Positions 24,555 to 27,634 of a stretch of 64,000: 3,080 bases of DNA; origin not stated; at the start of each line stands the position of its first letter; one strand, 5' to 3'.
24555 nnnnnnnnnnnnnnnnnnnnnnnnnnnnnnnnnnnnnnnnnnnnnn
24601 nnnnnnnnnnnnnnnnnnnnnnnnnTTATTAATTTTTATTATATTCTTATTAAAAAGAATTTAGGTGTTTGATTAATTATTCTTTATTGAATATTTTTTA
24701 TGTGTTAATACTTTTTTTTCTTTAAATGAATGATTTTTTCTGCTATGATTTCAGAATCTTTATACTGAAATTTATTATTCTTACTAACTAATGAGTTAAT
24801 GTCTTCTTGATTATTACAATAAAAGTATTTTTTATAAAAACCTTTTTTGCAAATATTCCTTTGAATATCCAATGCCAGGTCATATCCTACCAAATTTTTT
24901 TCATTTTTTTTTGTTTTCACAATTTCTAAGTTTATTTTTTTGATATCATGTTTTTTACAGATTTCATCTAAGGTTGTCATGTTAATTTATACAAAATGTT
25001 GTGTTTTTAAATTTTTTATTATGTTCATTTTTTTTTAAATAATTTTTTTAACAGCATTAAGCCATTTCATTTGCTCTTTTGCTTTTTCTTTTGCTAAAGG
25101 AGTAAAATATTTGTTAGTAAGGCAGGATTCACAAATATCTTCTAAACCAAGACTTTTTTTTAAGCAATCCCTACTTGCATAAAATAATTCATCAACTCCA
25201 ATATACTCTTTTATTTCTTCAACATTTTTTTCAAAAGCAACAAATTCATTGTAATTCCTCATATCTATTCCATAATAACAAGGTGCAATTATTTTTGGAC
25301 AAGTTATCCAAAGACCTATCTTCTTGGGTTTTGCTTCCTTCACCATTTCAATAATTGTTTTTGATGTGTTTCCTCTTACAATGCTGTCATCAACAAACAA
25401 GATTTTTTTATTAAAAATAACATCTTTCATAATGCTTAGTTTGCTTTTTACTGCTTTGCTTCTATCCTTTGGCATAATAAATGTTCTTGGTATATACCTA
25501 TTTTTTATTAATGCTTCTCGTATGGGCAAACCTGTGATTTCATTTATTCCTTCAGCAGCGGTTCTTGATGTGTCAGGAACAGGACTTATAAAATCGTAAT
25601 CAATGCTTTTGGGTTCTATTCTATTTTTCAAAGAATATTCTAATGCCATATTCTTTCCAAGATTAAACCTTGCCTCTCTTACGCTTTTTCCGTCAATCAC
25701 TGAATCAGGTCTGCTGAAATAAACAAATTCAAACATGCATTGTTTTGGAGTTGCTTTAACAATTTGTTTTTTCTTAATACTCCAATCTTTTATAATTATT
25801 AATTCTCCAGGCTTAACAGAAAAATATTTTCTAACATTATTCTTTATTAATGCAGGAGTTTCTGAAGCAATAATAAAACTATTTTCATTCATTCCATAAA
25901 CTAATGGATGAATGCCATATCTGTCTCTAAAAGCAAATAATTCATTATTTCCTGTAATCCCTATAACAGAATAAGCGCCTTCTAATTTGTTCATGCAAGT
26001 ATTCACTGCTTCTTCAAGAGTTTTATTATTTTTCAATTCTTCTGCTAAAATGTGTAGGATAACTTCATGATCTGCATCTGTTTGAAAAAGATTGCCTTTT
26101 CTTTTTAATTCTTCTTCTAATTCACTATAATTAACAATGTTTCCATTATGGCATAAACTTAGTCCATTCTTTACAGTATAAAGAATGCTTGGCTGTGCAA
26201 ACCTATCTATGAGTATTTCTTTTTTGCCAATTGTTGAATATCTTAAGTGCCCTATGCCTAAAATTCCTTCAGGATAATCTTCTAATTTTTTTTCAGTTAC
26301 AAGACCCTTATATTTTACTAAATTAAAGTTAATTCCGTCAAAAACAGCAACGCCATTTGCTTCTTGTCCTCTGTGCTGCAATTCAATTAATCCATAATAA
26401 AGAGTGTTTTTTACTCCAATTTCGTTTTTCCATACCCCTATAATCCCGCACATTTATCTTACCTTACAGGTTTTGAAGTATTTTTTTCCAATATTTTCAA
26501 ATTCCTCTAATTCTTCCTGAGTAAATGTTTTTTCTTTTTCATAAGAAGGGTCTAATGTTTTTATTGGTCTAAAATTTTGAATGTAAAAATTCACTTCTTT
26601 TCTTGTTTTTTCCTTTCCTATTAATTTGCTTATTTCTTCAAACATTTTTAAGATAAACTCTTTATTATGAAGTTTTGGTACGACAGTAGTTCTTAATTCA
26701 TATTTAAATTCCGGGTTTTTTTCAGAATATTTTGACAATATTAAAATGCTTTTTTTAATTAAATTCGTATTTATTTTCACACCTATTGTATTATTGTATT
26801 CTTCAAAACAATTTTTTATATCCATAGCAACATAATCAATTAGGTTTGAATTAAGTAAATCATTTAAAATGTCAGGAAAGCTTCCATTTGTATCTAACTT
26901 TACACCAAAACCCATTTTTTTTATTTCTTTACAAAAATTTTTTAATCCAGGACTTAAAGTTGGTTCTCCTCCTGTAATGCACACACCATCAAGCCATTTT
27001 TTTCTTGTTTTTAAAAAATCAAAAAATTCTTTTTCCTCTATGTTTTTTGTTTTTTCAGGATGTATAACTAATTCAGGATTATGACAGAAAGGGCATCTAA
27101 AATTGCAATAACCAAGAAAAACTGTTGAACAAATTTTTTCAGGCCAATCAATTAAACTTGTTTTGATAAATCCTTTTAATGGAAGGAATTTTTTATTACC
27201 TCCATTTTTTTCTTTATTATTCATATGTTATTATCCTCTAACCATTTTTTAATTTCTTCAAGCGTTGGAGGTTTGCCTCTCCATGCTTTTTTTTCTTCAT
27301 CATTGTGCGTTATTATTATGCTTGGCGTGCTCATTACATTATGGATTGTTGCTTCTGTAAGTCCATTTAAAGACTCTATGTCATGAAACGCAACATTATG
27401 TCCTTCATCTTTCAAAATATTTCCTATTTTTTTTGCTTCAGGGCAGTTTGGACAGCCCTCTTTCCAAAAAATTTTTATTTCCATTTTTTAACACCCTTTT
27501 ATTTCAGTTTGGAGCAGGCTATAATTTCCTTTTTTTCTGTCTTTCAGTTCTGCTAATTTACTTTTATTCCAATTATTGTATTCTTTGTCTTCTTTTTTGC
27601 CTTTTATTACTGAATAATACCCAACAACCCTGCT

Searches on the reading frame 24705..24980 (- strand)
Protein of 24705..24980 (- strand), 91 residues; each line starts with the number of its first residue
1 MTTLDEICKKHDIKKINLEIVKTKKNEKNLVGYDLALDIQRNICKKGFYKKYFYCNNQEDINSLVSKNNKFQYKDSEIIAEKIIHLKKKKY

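Call 27: search_protein_families(library=pfam, proteins=[window:24705-24980:-], max_evalue=0.1)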
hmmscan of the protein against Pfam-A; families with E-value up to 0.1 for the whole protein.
window:24705-24980:- (91 aa): 2 families
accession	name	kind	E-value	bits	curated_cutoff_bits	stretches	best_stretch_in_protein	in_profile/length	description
PF22034.2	B129_C2H2-zf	-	0.028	15.1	27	1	2-11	13-22/22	Uncharacterized protein B-129, C2H2 zinc finger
PF22316.2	ABhydrolase-like_N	-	0.035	14.4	27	1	36-72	56-92/106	A/B hydrolase-like, N-terminal domain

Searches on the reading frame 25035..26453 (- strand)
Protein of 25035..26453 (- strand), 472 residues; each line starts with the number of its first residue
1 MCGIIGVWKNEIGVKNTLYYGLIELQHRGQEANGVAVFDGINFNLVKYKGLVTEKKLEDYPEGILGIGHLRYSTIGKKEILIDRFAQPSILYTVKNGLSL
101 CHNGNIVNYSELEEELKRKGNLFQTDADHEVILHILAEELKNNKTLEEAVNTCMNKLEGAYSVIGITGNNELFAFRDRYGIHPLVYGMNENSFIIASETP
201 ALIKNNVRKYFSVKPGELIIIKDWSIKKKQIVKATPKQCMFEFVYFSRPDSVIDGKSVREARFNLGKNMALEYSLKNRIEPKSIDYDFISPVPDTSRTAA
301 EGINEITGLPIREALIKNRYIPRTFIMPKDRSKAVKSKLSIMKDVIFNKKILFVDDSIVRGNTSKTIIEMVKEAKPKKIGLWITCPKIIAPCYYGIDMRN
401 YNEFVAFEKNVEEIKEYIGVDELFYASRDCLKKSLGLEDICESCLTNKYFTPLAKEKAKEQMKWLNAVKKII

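Call 27: search_protein_families(library=pfam, proteins=[window:25035-26453:-], max_evalue=0.1)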
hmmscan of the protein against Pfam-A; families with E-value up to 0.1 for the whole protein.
window:25035-26453:- (472 aa): 4 families
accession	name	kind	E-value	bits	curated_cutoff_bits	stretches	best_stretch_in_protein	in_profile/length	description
PF13537.11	GATase_7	-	3.1e-23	82.6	25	1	83-203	10-122/123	Glutamine amidotransferase domain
PF13522.11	GATase_6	-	8.7e-18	65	27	1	65-198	12-130/130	Glutamine amidotransferase domain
PF00156.33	Pribosyltran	-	0.001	18.8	26.3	1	308-385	40-124/158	Phosphoribosyl transferase domain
PF17008.10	DUF5088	-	0.013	15.6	29.4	1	204-231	37-64/184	Domain of unknown function (DUF5088)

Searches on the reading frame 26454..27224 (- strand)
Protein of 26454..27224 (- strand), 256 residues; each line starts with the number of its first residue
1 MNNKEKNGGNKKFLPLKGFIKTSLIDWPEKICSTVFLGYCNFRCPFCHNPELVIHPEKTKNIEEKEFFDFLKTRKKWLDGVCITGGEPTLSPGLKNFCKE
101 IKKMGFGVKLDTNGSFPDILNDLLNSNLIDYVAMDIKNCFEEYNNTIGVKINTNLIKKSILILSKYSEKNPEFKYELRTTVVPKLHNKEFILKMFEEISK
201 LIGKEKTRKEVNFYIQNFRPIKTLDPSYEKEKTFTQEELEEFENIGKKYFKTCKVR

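Call 3: search_protein_families(library=pfam, proteins=[window:26454-27224:-], max_evalue=0.01)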
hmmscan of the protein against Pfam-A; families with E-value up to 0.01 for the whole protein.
window:26454-27224:- (256 aa): 2 families
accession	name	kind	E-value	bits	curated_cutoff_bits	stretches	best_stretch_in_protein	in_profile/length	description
PF04055.27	Radical_SAM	-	3.1e-17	63.7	29.5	1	36-166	3-139/166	Radical SAM superfamily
PF13353.11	Fer4_12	-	5.2e-07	30.5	22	1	34-144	9-121/137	4Fe-4S single cluster domain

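Call 4: search_protein_families(library=ncbifam, proteins=[window:26454-27224:-], max_evalue=0.01)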
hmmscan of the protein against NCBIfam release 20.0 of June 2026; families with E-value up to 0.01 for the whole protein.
window:26454-27224:- (256 aa): 37 families (the best 25 are shown)
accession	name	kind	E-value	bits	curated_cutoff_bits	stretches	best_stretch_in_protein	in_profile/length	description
TIGR02495.1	NrdG2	equivalog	4.3e-56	189.3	131.15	1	16-200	2-182/193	anaerobic ribonucleoside-triphosphate reductase activating protein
TIGR04041.1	activase_YjjW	hypoth_equivalog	8.6e-20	71.3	250.2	2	58-248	89-267/276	YjjW family glycine radical enzyme activase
TIGR02493.1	PFLA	equivalog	8.5e-17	61.3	231.75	1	34-196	19-180/235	pyruvate formate-lyase-activating protein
NF038283.1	viperin_w_prok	equivalog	1.1e-13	51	180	1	38-198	10-178/281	viperin family antiviral radical SAM protein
TIGR04317.1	W_rSAM_matur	equivalog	1.7e-11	43.8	380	1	39-201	13-174/349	tungsten cofactor oxidoreductase radical SAM maturase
TIGR03963.1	rSAM_QueE_Clost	equivalog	1.7e-10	40.9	260.1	1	35-159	24-145/219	putative 7-carboxy-7-deazaguanine synthase QueE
TIGR02494.1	PFLE_PFLC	subfamily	5.2e-10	39.1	174.35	2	31-54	15-38/293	glycyl-radical enzyme activating protein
TIGR02666.1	moaA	equivalog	8.6e-10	38.1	284.05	1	40-116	20-102/336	GTP 3',8-cyclase MoaA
NF008356.0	PRK11145.1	equivalog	3.3e-09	36.4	375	1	31-198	21-187/246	pyruvate formate lyase 1-activating protein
TIGR02668.1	moaA_archaeal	equivalog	3e-08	33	325.25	1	39-126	19-106/303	GTP 3',8-cyclase MoaA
NF048010.1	SfplDhtActHpsHDes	equivalog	2.7e-07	29.7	430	1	80-214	134-259/298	(2S)-3-sulfopropanediol dehydratase activating enzyme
NF001199.0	PRK00164.2-1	equivalog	3.3e-07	29.7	231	1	39-160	21-142/308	GTP 3',8-cyclase MoaA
TIGR02491.1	NrdG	equivalog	4.4e-07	29.9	126.1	1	31-104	16-90/154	anaerobic ribonucleoside-triphosphate reductase activating protein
TIGR03972.1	rSAM_TYW1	equivalog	6.3e-07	28.8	317.95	1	86-189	128-227/297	4-demethylwyosine synthase TYW1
TIGR04003.1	rSAM_BssD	equivalog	1.3e-06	27.8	496.45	1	22-52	9-38/314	[benzylsuccinate synthase]-activating enzyme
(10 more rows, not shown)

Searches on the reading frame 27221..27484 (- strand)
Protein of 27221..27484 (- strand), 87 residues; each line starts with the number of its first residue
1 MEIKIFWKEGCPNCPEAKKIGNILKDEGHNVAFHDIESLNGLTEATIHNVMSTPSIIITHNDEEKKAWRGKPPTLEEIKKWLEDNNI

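Call 3: search_protein_families(library=pfam, proteins=[window:27221-27484:-], max_evalue=0.01)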
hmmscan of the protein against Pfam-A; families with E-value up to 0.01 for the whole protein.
window:27221-27484:- (87 aa): 3 families
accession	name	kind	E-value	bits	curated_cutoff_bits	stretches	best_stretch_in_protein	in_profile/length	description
PF13192.12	Thioredoxin_3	-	1.2e-10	41.7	24.8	1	1-83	1-76/76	Thioredoxin domain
PF00462.30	Glutaredoxin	-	0.0021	18.7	22.9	1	3-58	1-55/60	Glutaredoxin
PF00085.26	Thioredoxin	-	0.0026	18.2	23.5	1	6-83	25-102/103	Thioredoxin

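Call 4: search_protein_families(library=ncbifam, proteins=[window:27221-27484:-], max_evalue=0.01)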
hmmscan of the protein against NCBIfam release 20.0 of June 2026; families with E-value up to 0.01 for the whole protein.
window:27221-27484:- (87 aa): 9 families
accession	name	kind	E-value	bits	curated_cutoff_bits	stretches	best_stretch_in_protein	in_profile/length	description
TIGR00412.2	redox_disulf_2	subfamily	5.4e-08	33.1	62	1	3-83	2-75/75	MTH895/ArsE family thioredoxin-like protein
TIGR00411.1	redox_disulf_1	equivalog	3.2e-07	30.3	92.75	1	2-60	2-61/82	MJ0307 family thioredoxin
TIGR02187.2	PDO_seleno_TRX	equivalog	4e-05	23.1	185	1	2-72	131-197/209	protein disulfide oxidoreductase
NF047697.1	ThioredTrxAClost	equivalog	0.00059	20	140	1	6-83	24-102/105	thioredoxin TrxA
NF008401.0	PRK11200.1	equivalog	0.00066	19.8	84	1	1-54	1-55/87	GrxA family glutaredoxin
TIGR01068.1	thioredoxin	equivalog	0.0018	18.4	96.8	1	6-84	21-99/101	thioredoxin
TIGR02190.1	GlrX-dom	hypoth_equivalog_domain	0.0027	17.6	99.3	1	3-38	10-40/79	glutaredoxin-family domain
TIGR02196.1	GlrX_YruB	hypoth_equivalog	0.0073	16.8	88.55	0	3-60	2-58/74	glutaredoxin-like protein, YruB-family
NF049942.1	DF_fam_seleno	subfamily_domain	0.0091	16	70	0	3-68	1-66/96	DF family (seleno)protein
